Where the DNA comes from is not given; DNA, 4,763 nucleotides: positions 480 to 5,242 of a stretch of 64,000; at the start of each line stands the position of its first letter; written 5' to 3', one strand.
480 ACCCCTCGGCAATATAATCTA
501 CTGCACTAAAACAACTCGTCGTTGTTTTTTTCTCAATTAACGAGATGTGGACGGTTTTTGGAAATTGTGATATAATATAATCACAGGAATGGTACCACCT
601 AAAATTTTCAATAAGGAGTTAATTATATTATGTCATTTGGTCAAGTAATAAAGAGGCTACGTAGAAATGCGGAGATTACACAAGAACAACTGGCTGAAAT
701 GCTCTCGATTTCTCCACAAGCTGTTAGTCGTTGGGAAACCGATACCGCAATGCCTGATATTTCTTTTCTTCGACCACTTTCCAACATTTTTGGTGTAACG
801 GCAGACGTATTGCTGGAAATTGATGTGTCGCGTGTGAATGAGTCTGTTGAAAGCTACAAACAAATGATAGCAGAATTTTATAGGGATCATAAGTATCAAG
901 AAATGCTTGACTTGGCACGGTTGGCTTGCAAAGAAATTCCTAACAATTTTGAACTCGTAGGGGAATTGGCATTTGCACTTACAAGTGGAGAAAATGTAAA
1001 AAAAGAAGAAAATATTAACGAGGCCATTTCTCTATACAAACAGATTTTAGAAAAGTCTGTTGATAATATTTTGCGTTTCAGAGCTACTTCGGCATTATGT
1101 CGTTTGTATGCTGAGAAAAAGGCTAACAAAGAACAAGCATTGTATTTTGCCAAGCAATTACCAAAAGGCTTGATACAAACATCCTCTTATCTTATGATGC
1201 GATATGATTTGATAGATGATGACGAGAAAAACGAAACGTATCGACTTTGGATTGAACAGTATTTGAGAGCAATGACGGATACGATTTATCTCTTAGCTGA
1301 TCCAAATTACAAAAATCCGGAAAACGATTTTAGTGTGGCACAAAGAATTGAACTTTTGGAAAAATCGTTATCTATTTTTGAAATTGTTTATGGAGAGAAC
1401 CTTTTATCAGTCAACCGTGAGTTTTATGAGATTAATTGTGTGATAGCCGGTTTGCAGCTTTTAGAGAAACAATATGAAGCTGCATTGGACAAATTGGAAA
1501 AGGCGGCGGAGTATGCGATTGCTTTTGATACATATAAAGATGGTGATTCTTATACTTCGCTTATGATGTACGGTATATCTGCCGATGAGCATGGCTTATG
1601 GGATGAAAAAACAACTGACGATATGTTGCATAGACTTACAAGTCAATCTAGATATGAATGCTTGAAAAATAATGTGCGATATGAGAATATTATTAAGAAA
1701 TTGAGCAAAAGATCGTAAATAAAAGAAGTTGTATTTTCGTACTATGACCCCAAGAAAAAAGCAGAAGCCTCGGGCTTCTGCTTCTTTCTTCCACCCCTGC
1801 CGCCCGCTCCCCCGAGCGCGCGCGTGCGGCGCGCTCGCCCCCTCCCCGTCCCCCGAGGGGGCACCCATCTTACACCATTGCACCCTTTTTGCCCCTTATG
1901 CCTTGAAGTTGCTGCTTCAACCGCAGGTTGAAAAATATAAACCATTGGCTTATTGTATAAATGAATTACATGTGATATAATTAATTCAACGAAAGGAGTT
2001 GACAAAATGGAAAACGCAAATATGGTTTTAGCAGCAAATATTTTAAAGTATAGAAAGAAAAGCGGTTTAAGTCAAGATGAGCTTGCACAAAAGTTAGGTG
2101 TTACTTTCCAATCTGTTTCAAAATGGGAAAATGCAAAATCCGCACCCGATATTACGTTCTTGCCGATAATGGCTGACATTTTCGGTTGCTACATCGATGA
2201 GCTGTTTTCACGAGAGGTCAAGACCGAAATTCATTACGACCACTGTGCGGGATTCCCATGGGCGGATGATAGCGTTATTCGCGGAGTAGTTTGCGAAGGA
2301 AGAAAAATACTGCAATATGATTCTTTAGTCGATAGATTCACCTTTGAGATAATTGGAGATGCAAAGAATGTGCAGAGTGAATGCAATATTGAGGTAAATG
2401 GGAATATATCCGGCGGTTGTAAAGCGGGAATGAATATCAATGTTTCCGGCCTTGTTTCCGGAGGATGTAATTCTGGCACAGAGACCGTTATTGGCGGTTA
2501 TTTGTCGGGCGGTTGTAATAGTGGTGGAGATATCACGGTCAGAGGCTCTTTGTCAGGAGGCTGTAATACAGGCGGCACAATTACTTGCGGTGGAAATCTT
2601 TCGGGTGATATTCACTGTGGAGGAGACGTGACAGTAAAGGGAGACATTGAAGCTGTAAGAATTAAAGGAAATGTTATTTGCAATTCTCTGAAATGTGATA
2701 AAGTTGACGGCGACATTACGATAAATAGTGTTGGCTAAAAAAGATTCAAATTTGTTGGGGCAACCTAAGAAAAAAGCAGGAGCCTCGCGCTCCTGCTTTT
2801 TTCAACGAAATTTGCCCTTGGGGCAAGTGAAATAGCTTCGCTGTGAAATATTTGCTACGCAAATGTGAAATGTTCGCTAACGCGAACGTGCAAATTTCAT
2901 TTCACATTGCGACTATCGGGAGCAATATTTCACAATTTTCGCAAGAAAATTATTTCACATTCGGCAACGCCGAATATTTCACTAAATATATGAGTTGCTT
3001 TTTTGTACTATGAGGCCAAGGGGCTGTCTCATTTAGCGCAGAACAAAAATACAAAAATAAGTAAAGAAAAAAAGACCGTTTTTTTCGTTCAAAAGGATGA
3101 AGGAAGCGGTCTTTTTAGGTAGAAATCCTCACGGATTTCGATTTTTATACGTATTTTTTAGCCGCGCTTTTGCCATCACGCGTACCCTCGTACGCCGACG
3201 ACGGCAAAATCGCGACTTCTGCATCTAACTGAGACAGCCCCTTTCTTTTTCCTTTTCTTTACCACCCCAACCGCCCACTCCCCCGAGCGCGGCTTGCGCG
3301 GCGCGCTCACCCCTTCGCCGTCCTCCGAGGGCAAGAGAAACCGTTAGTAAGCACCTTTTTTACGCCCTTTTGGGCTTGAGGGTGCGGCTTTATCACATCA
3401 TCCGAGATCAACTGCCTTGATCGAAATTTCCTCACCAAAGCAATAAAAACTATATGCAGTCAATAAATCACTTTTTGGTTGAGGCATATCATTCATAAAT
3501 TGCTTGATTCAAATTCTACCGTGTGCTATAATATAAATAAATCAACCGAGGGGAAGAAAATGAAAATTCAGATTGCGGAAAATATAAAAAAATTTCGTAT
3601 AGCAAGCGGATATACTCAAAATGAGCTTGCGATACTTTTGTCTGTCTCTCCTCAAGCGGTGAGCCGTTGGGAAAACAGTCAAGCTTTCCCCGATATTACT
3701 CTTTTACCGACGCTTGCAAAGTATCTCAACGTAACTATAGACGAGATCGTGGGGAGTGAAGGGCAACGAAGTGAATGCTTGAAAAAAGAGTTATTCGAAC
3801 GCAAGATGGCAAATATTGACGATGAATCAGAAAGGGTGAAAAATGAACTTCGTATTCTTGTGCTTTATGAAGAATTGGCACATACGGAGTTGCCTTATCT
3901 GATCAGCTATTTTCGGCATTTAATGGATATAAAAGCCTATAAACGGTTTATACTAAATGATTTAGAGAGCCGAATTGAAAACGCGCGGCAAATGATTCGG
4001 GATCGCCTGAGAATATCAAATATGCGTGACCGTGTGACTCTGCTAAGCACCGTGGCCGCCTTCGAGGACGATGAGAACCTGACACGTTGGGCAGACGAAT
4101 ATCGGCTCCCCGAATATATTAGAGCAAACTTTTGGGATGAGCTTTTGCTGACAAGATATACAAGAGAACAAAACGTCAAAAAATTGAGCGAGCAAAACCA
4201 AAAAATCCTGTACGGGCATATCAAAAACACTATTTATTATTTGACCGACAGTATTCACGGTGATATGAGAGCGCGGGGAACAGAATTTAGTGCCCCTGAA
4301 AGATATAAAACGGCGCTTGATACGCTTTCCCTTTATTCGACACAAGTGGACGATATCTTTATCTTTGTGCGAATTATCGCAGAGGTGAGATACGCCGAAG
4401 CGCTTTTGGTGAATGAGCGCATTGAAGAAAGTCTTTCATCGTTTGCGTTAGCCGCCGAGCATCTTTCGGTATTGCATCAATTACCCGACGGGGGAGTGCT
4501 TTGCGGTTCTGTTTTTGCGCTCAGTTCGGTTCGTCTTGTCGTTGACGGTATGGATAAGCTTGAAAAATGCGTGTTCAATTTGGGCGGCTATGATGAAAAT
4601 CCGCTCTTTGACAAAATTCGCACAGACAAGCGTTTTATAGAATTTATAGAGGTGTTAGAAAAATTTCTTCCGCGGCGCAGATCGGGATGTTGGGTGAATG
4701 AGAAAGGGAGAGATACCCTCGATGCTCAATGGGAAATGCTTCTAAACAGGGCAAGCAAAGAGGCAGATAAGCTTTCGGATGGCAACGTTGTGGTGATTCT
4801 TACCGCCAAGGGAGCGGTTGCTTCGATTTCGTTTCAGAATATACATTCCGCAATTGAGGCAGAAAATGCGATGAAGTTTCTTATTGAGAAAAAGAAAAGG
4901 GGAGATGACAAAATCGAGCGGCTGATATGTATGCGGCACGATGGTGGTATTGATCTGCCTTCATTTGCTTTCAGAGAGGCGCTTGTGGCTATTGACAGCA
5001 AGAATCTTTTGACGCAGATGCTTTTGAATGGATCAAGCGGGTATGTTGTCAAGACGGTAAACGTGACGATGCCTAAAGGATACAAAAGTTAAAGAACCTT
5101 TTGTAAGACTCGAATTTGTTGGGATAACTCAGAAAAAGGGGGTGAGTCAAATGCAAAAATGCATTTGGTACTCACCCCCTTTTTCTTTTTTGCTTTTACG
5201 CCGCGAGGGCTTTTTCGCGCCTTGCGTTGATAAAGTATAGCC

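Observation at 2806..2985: Heptamer-and-hairpin array: GTGAAAT x3-4, then ATTTCAC x4, each interval a different small palindrome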

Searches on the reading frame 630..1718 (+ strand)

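Call 39: search_protein_families(library=pfam, proteins=[window:630-1718:+], max_evalue=0.001)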
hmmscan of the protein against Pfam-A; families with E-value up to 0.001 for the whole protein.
window:630-1718:+ (362 aa): 4 families
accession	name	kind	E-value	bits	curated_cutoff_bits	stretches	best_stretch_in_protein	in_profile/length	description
PF01381.28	HTH_3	-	2.1e-13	50.5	23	1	7-61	1-55/55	Helix-turn-helix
PF13560.12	HTH_31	-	9.9e-11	42.2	27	1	3-61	2-61/64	Helix-turn-helix domain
PF12844.13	HTH_19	-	4.3e-10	39.8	30.2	1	4-62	1-59/64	Helix-turn-helix domain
PF13412.12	HTH_24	-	3.5e-05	23.7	21.9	1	6-34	8-36/48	Winged helix-turn-helix DNA-binding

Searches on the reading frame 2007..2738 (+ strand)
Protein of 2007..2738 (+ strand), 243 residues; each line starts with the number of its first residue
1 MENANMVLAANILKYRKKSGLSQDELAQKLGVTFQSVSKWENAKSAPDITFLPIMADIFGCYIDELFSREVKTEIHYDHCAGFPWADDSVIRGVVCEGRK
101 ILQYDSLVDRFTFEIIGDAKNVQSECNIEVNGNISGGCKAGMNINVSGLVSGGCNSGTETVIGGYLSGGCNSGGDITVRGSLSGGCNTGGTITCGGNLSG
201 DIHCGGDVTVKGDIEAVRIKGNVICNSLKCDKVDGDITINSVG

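Call 31: find_encoding_contigs(protein=window:2007-2738:+, flank=3000, max_places=10)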
Protein window:2007-2738:+ (243 aa): no gene with exactly this product is on record in the collection.

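Call 33: find_encoding_contigs(protein=window:2022-2738:+, flank=3000, max_places=10)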
Protein window:2022-2738:+ (238 aa): no gene with exactly this product is on record in the collection.

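Call 39: search_protein_families(library=pfam, proteins=[window:2007-2738:+], max_evalue=0.001)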
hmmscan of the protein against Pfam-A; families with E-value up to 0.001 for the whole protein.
window:2007-2738:+ (243 aa): 5 families
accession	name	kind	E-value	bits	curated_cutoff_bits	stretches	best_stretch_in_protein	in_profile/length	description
PF01381.28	HTH_3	-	1.7e-15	57.3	23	1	13-66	2-55/55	Helix-turn-helix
PF13560.12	HTH_31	-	6.6e-07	30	27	1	15-61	9-56/64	Helix-turn-helix domain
PF13443.12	HTH_26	-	2.6e-05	24.8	22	1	11-70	1-61/63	Cro/C1-type HTH DNA-binding domain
PF12844.13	HTH_19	-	0.00012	22.4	30.2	1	11-68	3-60/64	Helix-turn-helix domain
PF15731.11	MqsA_antitoxin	-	0.00084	19.9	30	0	3-52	65-114/131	Antitoxin component of bacterial toxin-antitoxin system, MqsA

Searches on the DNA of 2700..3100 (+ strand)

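Call 6: search_rna_families(source=window, start=2700, end=3100, threshold=evalue, max_evalue=1, show_alignments=4)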
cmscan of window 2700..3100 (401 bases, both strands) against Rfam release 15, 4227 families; matches with E-value up to 1: 5.
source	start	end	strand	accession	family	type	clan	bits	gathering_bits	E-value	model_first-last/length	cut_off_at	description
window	2803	2876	+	RF01706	Gut-1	Gene; sRNA;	-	64.2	50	1.2e-12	1-77/77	no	Gut-1 RNA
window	2894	2984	-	RF01706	Gut-1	Gene; sRNA;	-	48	50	1.4e-08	1-77/77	no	Gut-1 RNA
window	2711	2801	+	RF02875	AS-pc01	Gene; antisense;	-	21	79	0.19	1-99/99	no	Antisense to pHK01_035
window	2755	2819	+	RF03831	mir-627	Gene; miRNA;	-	17.8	86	0.41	1-87/87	no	mir-627 microRNA precursor family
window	2768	2907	+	RF00558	L20_leader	Cis-reg; leader;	-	16.7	58.7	0.98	1-127/127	no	Ribosomal protein L20 leader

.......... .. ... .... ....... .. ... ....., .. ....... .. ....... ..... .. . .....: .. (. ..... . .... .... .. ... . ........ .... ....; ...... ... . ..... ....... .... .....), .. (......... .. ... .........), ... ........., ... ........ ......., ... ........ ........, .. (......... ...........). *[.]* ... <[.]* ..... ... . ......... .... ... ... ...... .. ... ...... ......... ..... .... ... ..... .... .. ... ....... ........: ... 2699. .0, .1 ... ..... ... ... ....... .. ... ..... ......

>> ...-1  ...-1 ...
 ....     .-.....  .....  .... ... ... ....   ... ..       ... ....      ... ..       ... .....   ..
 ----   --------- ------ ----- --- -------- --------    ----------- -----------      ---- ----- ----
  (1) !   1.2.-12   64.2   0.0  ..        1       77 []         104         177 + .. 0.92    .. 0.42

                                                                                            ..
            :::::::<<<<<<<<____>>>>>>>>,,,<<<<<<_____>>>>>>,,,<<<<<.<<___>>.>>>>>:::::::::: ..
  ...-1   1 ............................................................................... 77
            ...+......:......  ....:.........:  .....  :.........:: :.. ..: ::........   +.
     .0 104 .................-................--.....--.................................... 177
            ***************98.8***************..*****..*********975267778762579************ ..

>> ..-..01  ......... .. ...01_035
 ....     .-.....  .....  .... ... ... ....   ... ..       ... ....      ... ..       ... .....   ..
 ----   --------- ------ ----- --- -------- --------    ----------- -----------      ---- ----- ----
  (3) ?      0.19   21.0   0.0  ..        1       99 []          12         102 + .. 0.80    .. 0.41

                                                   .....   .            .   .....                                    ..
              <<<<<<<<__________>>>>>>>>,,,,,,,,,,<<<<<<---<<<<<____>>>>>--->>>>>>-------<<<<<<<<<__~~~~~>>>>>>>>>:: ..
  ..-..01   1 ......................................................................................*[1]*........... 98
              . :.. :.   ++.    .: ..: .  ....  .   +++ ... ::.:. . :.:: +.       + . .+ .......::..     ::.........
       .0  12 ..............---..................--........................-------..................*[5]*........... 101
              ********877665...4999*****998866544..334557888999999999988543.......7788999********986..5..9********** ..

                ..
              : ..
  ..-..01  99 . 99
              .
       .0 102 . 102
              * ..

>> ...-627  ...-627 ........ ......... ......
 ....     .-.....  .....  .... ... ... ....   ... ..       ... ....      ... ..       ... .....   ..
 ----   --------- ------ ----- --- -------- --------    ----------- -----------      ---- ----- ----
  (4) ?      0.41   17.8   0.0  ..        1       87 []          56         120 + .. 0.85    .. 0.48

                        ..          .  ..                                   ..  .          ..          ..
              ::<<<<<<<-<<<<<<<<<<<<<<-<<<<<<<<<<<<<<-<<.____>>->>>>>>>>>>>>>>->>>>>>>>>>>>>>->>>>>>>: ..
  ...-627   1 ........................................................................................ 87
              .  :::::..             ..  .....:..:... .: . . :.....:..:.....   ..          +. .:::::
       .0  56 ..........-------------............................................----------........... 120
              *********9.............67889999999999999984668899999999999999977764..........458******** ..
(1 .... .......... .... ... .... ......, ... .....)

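Call 49: search_dna_similar(query=window:2797-2990:+, collection=plasmids, mode=distant, max_evalue=0.001)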
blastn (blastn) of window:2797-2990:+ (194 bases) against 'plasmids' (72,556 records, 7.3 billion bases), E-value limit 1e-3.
No match.

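Call 50: search_dna_similar(query=window:2797-2990:+, collection=phages, mode=distant, max_evalue=0.001)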
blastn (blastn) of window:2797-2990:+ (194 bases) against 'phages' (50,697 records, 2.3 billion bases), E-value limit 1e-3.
No match.

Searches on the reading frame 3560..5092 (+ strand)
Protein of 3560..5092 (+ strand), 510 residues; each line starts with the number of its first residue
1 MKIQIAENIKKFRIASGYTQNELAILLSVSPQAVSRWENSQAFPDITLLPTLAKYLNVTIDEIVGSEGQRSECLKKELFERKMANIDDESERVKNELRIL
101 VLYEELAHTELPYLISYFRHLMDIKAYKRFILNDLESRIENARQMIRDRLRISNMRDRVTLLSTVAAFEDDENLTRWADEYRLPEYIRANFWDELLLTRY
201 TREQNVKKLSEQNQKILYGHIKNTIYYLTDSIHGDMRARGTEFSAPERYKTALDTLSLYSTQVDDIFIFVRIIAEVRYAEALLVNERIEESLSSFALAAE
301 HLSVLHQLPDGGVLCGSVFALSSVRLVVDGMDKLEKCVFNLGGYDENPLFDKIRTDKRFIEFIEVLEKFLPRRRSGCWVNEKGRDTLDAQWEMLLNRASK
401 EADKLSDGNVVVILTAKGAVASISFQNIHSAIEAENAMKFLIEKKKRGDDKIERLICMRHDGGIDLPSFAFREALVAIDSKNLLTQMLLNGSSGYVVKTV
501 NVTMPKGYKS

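Call 32: find_encoding_contigs(protein=window:3560-5092:+, flank=3000, max_places=10)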
Protein window:3560-5092:+ (510 aa): no gene with exactly this product is on record in the collection.

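Call 39: search_protein_families(library=pfam, proteins=[window:3560-5092:+], max_evalue=0.001)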
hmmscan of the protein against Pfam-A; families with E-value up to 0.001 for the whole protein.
window:3560-5092:+ (510 aa): 5 families
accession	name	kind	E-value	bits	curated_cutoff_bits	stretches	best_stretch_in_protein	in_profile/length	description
PF01381.28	HTH_3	-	1.3e-11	44.8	23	1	9-63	1-55/55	Helix-turn-helix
PF13560.12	HTH_31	-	1.9e-07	31.7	27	1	6-62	3-60/64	Helix-turn-helix domain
PF13443.12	HTH_26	-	0.00018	22.1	22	1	8-64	1-58/63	Cro/C1-type HTH DNA-binding domain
PF12844.13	HTH_19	-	0.0003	21.1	30.2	1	7-63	2-58/64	Helix-turn-helix domain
PF07022.19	Phage_CI_repr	-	0.00056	20.6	22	0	18-69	12-63/65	Bacteriophage CI repressor helix-turn-helix domain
